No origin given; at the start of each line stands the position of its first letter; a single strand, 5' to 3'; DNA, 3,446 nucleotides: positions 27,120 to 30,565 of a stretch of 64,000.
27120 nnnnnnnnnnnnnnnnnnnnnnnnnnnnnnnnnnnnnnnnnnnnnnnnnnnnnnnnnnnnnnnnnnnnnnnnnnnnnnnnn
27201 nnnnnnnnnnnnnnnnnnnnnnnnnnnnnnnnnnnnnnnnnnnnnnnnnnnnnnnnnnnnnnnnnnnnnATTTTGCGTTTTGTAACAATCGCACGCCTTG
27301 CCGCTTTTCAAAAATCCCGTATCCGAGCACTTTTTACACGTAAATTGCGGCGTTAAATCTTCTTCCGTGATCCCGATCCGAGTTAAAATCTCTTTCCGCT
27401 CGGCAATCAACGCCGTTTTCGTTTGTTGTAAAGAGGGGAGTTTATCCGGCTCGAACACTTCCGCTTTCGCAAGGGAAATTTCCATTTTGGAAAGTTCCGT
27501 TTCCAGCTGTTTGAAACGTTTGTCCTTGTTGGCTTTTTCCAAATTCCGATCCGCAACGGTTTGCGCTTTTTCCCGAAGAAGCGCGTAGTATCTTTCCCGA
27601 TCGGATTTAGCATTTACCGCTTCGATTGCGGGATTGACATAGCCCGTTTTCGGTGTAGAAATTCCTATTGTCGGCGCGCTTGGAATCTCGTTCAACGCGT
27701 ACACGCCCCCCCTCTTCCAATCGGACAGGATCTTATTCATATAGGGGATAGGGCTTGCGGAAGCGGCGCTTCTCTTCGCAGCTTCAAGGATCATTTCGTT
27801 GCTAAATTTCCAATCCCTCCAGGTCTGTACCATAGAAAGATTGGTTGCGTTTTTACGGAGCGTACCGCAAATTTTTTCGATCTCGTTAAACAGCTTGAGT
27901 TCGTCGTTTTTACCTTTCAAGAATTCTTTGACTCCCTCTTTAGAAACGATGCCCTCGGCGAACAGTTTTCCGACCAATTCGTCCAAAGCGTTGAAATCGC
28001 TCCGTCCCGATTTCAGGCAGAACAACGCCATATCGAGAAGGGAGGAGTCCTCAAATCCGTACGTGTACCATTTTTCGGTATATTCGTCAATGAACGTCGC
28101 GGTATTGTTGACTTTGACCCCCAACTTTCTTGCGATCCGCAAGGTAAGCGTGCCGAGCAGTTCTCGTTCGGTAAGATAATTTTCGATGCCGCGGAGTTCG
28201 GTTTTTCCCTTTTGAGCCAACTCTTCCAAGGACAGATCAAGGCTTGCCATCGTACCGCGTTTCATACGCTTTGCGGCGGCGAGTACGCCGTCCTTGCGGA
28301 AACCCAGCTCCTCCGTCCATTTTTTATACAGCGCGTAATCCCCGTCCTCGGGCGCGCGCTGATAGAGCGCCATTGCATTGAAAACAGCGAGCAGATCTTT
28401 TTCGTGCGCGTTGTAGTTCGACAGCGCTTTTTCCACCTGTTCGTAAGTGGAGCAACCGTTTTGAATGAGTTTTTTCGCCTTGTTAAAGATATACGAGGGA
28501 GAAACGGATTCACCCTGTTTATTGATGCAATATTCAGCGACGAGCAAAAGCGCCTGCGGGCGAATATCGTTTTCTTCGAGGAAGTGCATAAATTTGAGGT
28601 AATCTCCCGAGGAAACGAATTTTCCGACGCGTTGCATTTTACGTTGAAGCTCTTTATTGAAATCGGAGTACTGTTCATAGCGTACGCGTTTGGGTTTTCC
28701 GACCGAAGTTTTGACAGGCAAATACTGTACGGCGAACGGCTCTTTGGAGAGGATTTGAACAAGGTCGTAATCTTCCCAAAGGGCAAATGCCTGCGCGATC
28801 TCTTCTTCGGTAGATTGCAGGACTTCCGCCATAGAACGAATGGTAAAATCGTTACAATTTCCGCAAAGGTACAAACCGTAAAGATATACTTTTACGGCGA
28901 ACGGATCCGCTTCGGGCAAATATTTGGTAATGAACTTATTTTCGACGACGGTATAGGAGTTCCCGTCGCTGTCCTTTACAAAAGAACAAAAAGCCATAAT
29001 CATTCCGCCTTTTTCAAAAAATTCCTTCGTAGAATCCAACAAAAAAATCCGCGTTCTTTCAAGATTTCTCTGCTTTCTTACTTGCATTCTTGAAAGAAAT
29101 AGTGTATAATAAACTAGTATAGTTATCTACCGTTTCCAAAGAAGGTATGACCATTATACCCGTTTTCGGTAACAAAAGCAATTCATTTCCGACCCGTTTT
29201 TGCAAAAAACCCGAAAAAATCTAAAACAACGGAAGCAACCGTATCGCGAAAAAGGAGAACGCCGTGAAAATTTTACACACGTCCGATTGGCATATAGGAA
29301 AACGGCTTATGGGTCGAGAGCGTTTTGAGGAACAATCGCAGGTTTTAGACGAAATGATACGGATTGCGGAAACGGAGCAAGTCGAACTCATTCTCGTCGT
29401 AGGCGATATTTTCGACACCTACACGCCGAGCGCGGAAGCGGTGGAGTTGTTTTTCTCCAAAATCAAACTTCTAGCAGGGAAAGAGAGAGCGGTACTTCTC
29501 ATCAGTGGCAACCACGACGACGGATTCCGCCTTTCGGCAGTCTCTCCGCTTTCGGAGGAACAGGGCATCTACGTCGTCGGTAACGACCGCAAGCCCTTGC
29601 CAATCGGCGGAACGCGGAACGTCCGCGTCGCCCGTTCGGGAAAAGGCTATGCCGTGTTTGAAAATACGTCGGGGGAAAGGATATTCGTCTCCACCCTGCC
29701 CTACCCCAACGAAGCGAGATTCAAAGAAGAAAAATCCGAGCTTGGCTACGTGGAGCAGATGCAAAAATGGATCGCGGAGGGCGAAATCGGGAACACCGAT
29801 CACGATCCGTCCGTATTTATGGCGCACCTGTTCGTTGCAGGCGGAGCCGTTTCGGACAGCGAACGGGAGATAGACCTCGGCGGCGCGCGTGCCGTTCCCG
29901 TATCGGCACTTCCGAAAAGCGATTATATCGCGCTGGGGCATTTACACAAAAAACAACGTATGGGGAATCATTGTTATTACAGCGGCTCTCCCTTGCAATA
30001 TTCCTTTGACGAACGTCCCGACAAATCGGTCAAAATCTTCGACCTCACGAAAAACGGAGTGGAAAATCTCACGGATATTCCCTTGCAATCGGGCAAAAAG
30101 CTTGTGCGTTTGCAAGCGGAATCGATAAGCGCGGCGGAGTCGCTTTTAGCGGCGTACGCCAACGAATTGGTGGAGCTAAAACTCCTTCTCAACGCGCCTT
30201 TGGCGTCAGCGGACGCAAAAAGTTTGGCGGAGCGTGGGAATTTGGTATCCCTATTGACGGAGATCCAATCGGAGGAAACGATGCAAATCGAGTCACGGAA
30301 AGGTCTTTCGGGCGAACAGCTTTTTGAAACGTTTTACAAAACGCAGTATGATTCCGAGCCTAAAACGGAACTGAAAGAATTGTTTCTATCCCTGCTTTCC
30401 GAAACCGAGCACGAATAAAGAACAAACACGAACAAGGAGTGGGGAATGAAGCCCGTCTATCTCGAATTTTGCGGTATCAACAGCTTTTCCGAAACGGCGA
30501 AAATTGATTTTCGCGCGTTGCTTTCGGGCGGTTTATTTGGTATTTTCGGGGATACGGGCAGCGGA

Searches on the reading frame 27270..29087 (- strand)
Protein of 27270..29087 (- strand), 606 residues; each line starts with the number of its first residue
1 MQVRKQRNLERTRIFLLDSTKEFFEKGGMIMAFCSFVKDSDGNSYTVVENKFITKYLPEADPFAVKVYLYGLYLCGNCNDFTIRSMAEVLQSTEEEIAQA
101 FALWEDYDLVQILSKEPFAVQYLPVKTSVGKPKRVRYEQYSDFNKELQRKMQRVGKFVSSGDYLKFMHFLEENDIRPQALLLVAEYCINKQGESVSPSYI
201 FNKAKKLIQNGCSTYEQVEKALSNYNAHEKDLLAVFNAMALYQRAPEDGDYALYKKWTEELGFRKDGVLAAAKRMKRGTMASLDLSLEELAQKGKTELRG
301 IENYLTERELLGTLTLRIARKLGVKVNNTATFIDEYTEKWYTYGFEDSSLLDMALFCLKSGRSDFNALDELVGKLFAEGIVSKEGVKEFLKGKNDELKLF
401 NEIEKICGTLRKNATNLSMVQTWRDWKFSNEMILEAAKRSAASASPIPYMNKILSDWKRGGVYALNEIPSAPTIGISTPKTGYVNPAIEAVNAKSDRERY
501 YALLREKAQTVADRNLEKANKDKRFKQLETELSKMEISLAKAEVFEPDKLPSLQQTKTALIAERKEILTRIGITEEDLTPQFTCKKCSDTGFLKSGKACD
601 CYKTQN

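Call 36: search_protein_families(library=pfam, proteins=[window:27270-29087:-], max_evalue=0.001)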
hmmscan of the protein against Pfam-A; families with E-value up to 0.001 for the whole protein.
window:27270-29087:- (606 aa): 1 family
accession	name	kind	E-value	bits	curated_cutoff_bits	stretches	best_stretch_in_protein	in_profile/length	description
PF07261.16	DnaB_2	-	5.1e-16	58.6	22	2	400-464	1-66/74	Replication initiation and membrane attachment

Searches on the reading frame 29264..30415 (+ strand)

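Call 36: search_protein_families(library=pfam, proteins=[window:29264-30415:+], max_evalue=0.001)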
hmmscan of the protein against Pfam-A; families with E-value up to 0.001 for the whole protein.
window:29264-30415:+ (384 aa): 2 families
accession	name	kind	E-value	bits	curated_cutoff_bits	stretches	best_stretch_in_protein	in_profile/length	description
PF00149.33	Metallophos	-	2e-17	64.7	21.5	1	1-229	1-190/191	Calcineurin-like phosphoesterase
PF12850.12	Metallophos_2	-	1.6e-05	25.4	27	1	1-118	1-60/154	Calcineurin-like phosphoesterase superfamily domain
